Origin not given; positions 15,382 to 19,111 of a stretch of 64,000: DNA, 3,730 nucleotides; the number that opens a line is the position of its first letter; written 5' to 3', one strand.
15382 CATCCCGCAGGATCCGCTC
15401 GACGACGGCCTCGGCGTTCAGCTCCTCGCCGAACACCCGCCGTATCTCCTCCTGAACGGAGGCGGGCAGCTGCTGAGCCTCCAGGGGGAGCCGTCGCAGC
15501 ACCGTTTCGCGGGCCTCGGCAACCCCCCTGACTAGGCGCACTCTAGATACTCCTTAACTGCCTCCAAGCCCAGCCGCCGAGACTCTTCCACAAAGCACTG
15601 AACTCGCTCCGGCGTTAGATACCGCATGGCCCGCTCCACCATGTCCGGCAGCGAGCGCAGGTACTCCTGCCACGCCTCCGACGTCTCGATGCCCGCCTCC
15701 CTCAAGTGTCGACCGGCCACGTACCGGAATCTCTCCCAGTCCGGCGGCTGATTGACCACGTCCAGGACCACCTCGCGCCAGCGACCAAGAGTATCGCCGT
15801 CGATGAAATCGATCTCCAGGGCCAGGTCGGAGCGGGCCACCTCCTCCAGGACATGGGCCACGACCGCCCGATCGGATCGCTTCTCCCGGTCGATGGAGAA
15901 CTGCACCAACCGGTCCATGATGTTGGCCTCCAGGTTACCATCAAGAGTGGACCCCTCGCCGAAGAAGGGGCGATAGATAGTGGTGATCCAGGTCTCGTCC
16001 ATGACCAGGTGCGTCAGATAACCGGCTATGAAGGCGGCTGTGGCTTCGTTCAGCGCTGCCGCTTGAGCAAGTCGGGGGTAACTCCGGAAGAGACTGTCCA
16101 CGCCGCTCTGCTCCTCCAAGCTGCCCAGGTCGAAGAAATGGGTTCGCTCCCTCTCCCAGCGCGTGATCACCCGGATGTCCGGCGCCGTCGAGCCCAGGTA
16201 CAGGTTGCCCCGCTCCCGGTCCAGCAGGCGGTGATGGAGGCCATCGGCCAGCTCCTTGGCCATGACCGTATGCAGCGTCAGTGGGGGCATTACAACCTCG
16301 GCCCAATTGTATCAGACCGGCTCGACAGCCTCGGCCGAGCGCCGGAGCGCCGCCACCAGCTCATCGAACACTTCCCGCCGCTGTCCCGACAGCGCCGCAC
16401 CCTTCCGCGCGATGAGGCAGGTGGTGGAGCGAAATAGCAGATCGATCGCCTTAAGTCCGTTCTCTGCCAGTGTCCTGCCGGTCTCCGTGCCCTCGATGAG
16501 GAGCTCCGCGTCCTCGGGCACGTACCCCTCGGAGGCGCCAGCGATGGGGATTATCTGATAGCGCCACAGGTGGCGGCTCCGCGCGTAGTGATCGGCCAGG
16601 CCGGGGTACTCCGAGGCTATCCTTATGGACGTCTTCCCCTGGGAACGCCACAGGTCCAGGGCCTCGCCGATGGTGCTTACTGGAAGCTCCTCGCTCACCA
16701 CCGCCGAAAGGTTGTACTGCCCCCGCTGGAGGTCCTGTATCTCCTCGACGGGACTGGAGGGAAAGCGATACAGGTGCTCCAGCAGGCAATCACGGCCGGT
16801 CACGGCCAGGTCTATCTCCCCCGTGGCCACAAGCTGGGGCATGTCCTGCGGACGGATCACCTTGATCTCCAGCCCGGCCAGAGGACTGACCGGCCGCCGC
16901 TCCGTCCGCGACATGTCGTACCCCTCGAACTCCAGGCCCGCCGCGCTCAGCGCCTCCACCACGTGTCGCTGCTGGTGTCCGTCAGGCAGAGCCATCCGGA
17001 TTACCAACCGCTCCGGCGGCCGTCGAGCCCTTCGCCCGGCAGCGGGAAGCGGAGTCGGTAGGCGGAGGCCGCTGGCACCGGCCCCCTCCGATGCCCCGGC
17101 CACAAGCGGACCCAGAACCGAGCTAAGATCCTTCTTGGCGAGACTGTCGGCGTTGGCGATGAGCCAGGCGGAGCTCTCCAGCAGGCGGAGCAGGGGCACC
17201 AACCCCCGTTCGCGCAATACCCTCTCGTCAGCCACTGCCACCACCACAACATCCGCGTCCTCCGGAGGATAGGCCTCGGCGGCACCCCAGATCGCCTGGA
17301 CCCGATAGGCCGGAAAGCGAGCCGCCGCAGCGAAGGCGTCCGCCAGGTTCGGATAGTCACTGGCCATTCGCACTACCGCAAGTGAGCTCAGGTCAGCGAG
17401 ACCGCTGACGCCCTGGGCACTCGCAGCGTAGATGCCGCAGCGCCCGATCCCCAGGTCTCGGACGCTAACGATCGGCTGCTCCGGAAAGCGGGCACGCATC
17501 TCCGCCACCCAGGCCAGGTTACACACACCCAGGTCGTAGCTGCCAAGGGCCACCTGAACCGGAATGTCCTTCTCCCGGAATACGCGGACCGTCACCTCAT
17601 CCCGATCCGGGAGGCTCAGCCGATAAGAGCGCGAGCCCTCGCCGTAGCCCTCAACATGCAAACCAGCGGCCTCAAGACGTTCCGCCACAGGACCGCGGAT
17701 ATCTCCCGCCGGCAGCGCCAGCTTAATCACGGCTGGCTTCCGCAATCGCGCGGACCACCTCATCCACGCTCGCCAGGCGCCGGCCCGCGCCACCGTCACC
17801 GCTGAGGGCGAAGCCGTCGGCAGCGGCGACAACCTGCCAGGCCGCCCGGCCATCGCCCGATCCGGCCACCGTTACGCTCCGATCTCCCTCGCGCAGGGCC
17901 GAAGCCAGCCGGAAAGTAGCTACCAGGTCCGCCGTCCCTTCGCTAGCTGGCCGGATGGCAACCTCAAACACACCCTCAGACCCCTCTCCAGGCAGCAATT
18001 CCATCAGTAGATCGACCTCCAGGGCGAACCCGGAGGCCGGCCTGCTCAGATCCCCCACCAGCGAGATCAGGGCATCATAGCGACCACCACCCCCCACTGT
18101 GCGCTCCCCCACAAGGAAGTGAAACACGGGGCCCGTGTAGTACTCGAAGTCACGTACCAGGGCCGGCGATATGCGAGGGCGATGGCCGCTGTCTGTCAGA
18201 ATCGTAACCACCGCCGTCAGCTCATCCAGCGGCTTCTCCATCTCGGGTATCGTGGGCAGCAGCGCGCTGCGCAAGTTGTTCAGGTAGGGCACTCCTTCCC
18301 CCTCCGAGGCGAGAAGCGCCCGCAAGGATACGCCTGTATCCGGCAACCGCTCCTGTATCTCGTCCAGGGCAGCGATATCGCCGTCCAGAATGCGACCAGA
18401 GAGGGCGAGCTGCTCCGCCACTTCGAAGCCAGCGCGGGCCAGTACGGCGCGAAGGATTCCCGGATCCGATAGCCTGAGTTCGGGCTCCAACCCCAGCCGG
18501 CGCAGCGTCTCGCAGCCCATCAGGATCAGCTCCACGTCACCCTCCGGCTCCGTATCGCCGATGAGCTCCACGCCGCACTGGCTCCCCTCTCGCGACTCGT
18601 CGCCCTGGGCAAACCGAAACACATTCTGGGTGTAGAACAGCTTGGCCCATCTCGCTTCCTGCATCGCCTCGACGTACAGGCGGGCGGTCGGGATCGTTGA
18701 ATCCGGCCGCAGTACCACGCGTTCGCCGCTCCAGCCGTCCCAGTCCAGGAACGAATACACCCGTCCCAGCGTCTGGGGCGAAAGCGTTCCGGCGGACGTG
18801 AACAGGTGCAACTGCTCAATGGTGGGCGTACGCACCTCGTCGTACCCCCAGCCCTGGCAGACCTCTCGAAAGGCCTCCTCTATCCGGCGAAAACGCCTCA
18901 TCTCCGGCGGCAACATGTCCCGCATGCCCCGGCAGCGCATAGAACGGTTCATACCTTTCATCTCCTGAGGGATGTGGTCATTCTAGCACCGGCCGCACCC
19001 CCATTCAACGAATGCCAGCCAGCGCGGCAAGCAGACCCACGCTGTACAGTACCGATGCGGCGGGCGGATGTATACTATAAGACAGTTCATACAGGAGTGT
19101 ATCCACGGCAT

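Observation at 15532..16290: PLC-like Zn hydrolase translationally embedded in the his operon: candidate for the missing histidinol-phosphate phosphatase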

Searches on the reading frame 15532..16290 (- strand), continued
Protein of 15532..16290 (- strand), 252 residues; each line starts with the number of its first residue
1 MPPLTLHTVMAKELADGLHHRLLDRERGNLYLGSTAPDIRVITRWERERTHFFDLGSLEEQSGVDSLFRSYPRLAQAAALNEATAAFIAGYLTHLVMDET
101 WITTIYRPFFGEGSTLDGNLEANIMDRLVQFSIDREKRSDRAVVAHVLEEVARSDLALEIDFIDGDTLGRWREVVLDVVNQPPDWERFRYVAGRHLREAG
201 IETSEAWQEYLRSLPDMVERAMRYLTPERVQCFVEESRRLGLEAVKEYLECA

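Call 74: search_protein_families(library=pfam, proteins=[L041:2096-2977:+, L052:2578-3456:+, L085:9154-9996:+, L080:8500-9834:+, L059:7818-8696:+, L048:3583-4461:+, L059:10849-11679:+, L113:6843-7817:+, L116:2812-3999:+], max_evalue=0.00001)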
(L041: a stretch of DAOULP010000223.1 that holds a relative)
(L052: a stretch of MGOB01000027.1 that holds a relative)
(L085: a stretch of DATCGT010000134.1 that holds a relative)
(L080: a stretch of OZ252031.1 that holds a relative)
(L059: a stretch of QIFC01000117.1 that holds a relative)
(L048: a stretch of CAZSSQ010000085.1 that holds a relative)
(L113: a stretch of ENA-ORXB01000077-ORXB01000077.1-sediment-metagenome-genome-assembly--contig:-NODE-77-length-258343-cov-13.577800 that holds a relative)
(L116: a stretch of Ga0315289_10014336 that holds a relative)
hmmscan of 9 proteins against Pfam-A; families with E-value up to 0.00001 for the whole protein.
L041:2096-2977:+ (293 aa): 2 families
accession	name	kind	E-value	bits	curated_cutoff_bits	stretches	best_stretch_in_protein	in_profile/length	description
PF01634.23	HisG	-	2.4e-42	145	25.5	1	52-211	1-155/158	ATP phosphoribosyltransferase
PF08029.16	HisG_C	-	9.3e-26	90.2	23.5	1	218-290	1-73/73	HisG, C-terminal domain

L052:2578-3456:+ (292 aa): 2 families
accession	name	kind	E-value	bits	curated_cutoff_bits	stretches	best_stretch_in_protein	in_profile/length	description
PF01634.23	HisG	-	2.8e-41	141.5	25.5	1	52-211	1-156/158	ATP phosphoribosyltransferase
PF08029.16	HisG_C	-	6.7e-27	93.8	23.5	1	217-289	1-73/73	HisG, C-terminal domain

L085:9154-9996:+ (280 aa): 2 families
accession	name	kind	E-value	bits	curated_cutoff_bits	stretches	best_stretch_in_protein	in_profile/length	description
PF01634.23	HisG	-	2.9e-39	135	25.5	1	49-200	1-157/158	ATP phosphoribosyltransferase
PF08029.16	HisG_C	-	3.8e-24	85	23.5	1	205-276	1-72/73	HisG, C-terminal domain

L080:8500-9834:+ (444 aa): 0 families

L059:7818-8696:+ (292 aa): 2 families
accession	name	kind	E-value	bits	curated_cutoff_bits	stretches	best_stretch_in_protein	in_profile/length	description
PF01634.23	HisG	-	1.7e-39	135.7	25.5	1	52-211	1-156/158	ATP phosphoribosyltransferase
PF08029.16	HisG_C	-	5.1e-23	81.4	23.5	1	218-289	2-73/73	HisG, C-terminal domain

L048:3583-4461:+ (292 aa): 2 families
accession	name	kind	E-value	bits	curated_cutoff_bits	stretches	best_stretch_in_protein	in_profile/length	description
PF01634.23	HisG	-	7.4e-44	149.9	25.5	1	52-212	1-157/158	ATP phosphoribosyltransferase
PF08029.16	HisG_C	-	1.9e-25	89.2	23.5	1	217-289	1-73/73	HisG, C-terminal domain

L059:10849-11679:+ (276 aa): 3 families
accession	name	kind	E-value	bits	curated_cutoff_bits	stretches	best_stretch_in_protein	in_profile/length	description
PF13561.12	adh_short_C2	-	5.2e-64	216.5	27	1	24-252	3-233/236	Enoyl-(Acyl carrier protein) reductase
PF00106.31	adh_short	-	1.9e-52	178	26.6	1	16-202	1-189/195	short chain dehydrogenase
PF08659.16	KR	-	4.5e-08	33.6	22.6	1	18-194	3-177/180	KR domain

L113:6843-7817:+ (324 aa): 8 families
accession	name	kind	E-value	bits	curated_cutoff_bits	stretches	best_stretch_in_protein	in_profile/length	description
PF01370.27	Epimerase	-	3.3e-58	197.4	20.9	1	3-248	1-240/240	NAD dependent epimerase/dehydratase family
PF16363.11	GDP_Man_Dehyd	-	1.1e-45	157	27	1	4-302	1-323/332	GDP-mannose 4,6 dehydratase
PF01073.25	3Beta_HSD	-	4.8e-15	55.8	22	1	5-151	2-157/280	3-beta hydroxysteroid dehydrogenase/isomerase family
PF02719.21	Polysacc_synt_2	-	4.9e-14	52.6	20.2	1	3-172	1-173/293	Polysaccharide biosynthesis protein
PF04321.23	RmlD_sub_bind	-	9.5e-13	48.3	27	1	1-151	1-136/287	RmlD substrate binding domain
PF13460.12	NAD_binding_10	-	1.8e-10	41.4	27.2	1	7-166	1-142/184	NAD(P)H-binding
PF05368.20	NmrA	-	1.3e-09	38.5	27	1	3-118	5-108/298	NmrA-like family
PF07993.18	NAD_binding_4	-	2.4e-06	27.3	20.1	0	62-167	81-204/258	Male sterility protein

L116:2812-3999:+ (395 aa): 5 families
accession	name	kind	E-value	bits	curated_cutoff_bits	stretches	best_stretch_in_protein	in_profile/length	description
PF13692.12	Glyco_trans_1_4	-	8.2e-24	84.9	27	1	211-359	2-142/142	Glycosyl transferases group 1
PF00534.26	Glycos_transf_1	-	5.1e-23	81.9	26.4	1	209-370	14-169/172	Glycosyl transferases group 1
PF13439.12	Glyco_transf_4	-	1.1e-15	58.5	28.5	1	16-188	3-167/170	Glycosyltransferase Family 4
PF13579.12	Glyco_trans_4_4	-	7.4e-13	49.6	29.7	1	15-184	1-156/158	Glycosyl transferase 4-like domain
PF20706.3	GT4-conflict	-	5.1e-10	39.3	26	1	239-380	229-365/385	Family 4 Glycosyltransferase in conflict systems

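Call 83: predict_structure(alignment_id=A6)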
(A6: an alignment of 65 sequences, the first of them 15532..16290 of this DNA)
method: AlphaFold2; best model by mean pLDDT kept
length: 252 residues; sequences in the alignment: 65
mean_pLDDT: 92.8   pTM: 0.91
mean pLDDT of the five models: 92.8, 92.7, 91.2, 90.3, 87.5
residues with pLDDT >= 90: 188; 70-90: 63; 50-70: 1; < 50: 0
segments of 3 or more residues with pLDDT < 50: none
pLDDT, mean of each block of 10 residues (from residue 1): 94 97 98 96 90 82 93 96 98 97 94 90 93 91 96 94 94 93 82 86 89 91 94 97 97 78
secondary structure, 60 per line:
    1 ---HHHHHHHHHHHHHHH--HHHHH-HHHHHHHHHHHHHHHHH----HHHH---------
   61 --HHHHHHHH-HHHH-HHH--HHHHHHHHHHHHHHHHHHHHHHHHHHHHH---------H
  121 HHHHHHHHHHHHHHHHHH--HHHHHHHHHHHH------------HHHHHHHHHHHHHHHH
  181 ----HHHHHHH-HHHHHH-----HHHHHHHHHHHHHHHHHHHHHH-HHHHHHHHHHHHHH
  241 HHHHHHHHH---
elements in order: H4-18 H21-25 H27-43 H48-51 H63-70 H72-75 H82-110 H120-138 H141-152 H165-180 H185-191 H193-198 H204-225 H227-249

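Call 85: fold_search(model_id=the predicted structure, library=pdb)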
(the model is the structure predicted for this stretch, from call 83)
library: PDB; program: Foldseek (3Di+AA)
matches with E <= 10: 190; with E <= 0.001: 0
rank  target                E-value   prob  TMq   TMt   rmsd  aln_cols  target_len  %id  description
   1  7evy_D                3.6e-01  0.28  0.25  0.23  17.8       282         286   14  Cryo-EM structure of siponimod -bound Sphingosine-1-phosphate receptor 1 in complex with Gi protein (released 2021-09-29)
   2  4wjg_4                7.2e-01  0.06  0.13  0.13  28.6       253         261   13  Structure of T. brucei haptoglobin-hemoglobin receptor binding to human haptoglobin-hemoglobin (released 2014-11-26)
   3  6ikn_A                1.1e+00  0.08  0.15  0.13  33.7       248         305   16  Crystal structure of the GAS7 F-BAR domain (released 2019-10-16)
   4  2zya_B                1.5e+00  0.09  0.18  0.13  16.6       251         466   12  Dimeric 6-phosphogluconate dehydrogenase complexed with 6-phosphogluconate (released 2009-09-01)
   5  7vih_F                1.6e+00  0.11  0.23  0.22  17.4       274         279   14  Cryo-EM structure of Gi coupled Sphingosine 1-phosphate receptor bound with CBP-307 (released 2022-09-28)
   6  8ikg_R                1.7e+00  0.11  0.24  0.22  17.2       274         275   10  Cryo-EM structure of human receptor with G proteins (released 2024-06-05)
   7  4pho_A                2.0e+00  0.06  0.16  0.15  22.4       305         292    8  ClyA CC6/264 ox (2-303) (released 2014-09-24)
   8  2qtq_A                2.1e+00  0.11  0.21  0.24  14.3       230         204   11  Crystal structure of a predicted dna-binding transcriptional regulator (saro_1072) from novosphingobium aromaticivoran (released 2007-08-21)
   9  7f6h_A                2.1e+00  0.06  0.19  0.17  16.3       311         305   11  Cryo-EM structure of human bradykinin receptor BK2R in complex Gq proteins and bradykinin (released 2022-01-05)
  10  9k84_A                2.3e+00  0.04  0.13  0.15  17.9       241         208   11  Cryo-EM structure of designed zinc-induced filament Fiber-n6-Zn1-HEHE-44 (released 2025-10-29)
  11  8j07_3                2.3e+00  0.04  0.14  0.08  31.7       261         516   13  96nm repeat of human respiratory doublet microtubule and associated axonemal complexes (released 2023-07-26)
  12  9vo1_F                2.4e+00  0.08  0.23  0.21  17.7       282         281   14  Cryo-EM structure of Gi coupled Sphingosine 1-phosphate receptor bound with SAR247799 (released 2026-01-28)
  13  4xt3_A                2.4e+00  0.06  0.19  0.18  19.7       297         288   13  Structure of a viral GPCR bound to human chemokine CX3CL1 (released 2015-03-04)
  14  2zya_A                3.0e+00  0.06  0.20  0.14  16.2       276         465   12  Dimeric 6-phosphogluconate dehydrogenase complexed with 6-phosphogluconate (released 2009-09-01)
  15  8jd3_3                3.0e+00  0.03  0.14  0.06  20.7       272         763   10  Cryo-EM structure of Gi1-bound mGlu2-mGlu3 heterodimer (released 2023-06-21)
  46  8cqm_A                4.5e+00  0.20  0.41  0.45  12.8       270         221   11  Broad-range phospholipase C from Listeria monocytogenes (released 2023-10-18)
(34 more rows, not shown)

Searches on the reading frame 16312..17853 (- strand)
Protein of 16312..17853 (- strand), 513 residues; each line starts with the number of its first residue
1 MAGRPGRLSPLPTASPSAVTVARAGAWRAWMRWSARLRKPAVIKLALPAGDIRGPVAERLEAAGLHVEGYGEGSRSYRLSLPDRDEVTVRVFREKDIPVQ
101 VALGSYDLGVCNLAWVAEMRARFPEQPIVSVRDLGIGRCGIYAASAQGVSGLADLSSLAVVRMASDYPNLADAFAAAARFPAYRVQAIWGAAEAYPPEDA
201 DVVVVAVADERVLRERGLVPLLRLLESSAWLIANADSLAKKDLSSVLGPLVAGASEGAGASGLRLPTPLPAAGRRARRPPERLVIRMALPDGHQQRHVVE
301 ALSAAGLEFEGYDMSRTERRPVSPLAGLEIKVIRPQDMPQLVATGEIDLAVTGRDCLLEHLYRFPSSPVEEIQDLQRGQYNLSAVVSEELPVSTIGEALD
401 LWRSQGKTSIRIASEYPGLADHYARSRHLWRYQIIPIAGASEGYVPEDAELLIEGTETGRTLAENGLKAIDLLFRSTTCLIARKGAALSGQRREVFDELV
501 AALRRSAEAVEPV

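Call 3: search_protein_families(library=pfam, proteins=[window:16312-17853:-], max_evalue=0.01)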
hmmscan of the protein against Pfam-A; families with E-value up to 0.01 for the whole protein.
window:16312-17853:- (513 aa): 1 family
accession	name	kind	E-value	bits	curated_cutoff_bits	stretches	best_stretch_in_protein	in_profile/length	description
PF01634.23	HisG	-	2.3e-53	180.8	25.5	2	334-503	1-156/158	ATP phosphoribosyltransferase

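Call 4: search_protein_families(library=ncbifam, proteins=[window:16312-17853:-], max_evalue=0.01)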
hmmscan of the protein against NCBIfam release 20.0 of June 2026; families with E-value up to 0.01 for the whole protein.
window:16312-17853:- (513 aa): 1 family
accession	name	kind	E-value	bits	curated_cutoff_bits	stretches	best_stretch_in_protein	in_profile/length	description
TIGR00070.1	hisG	equivalog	1.4e-63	214.1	75.75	2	285-482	1-183/183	ATP phosphoribosyltransferase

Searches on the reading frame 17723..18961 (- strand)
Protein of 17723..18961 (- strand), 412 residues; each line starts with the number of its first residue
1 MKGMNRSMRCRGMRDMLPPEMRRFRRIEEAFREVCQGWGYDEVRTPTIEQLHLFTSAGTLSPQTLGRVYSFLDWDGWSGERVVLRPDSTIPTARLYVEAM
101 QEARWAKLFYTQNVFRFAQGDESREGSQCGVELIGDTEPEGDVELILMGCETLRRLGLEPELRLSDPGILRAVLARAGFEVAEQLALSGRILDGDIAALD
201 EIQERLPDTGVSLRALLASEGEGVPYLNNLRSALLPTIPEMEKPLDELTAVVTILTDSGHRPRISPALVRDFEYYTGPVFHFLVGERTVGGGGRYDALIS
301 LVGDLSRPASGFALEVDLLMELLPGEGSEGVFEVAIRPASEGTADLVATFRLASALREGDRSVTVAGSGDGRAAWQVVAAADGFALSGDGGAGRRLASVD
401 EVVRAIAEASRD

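Call 3: search_protein_families(library=pfam, proteins=[window:17723-18961:-], max_evalue=0.01)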
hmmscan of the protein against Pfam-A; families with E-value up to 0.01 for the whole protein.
window:17723-18961:- (412 aa): 1 family
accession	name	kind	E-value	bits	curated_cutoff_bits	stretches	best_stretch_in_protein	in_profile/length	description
PF13393.11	tRNA-synt_His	-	3.1e-53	181.5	25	1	12-317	1-306/308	Histidyl-tRNA synthetase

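Call 4: search_protein_families(library=ncbifam, proteins=[window:17723-18961:-], max_evalue=0.01)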
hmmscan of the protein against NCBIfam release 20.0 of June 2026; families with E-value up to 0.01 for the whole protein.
window:17723-18961:- (412 aa): 21 families
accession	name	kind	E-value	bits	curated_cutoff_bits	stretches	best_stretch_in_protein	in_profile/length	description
TIGR00443.1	hisZ_biosyn_reg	equivalog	1.6e-57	195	271.65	1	14-323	1-312/314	ATP phosphoribosyltransferase regulatory subunit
TIGR00442.1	hisS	equivalog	2.6e-57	194.7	286.75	1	10-368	3-359/406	histidine--tRNA ligase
NF008941.0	PRK12292.2-4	equivalog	4.8e-39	134.4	447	1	11-345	11-345/393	ATP phosphoribosyltransferase regulatory subunit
NF008940.0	PRK12292.2-3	equivalog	8.6e-37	126.8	450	1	12-374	8-373/404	ATP phosphoribosyltransferase regulatory subunit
NF008936.0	PRK12292.1-3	equivalog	2.8e-31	108.8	492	1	11-323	9-325/406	ATP phosphoribosyltransferase regulatory subunit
NF008935.0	PRK12292.1-1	equivalog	1.1e-30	106.9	350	1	12-332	9-326/382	ATP phosphoribosyltransferase regulatory subunit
NF008942.0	PRK12292.2-5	equivalog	4.5e-28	98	643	1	10-322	12-327/434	ATP phosphoribosyltransferase regulatory subunit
NF008945.0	PRK12292.3-3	equivalog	5.8e-26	91.5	409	1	10-334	3-314/368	ATP phosphoribosyltransferase regulatory subunit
NF008939.0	PRK12292.2-1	equivalog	1.1e-22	80.3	335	1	11-323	7-322/391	ATP phosphoribosyltransferase regulatory subunit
NF008953.0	PRK12295.1-6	equivalog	2.3e-22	79.5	384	2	19-175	7-159/384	ATP phosphoribosyltransferase regulatory subunit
NF008937.0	PRK12292.1-4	equivalog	5.7e-22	78.1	693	1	3-363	3-361/395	ATP phosphoribosyltransferase regulatory subunit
NF009086.0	PRK12421.1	equivalog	1.7e-20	73.3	318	1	11-334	11-337/389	ATP phosphoribosyltransferase regulatory subunit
NF009085.0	PRK12420.1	equivalog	1.4e-19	70.8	540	1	10-326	7-332/426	histidine--tRNA ligase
NF008938.0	PRK12292.1-6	equivalog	9.9e-19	67.5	833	1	10-321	9-322/420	ATP phosphoribosyltransferase regulatory subunit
NF008950.0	PRK12295.1-3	equivalog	3.4e-18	66.2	492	2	36-177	25-161/387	ATP phosphoribosyltransferase regulatory subunit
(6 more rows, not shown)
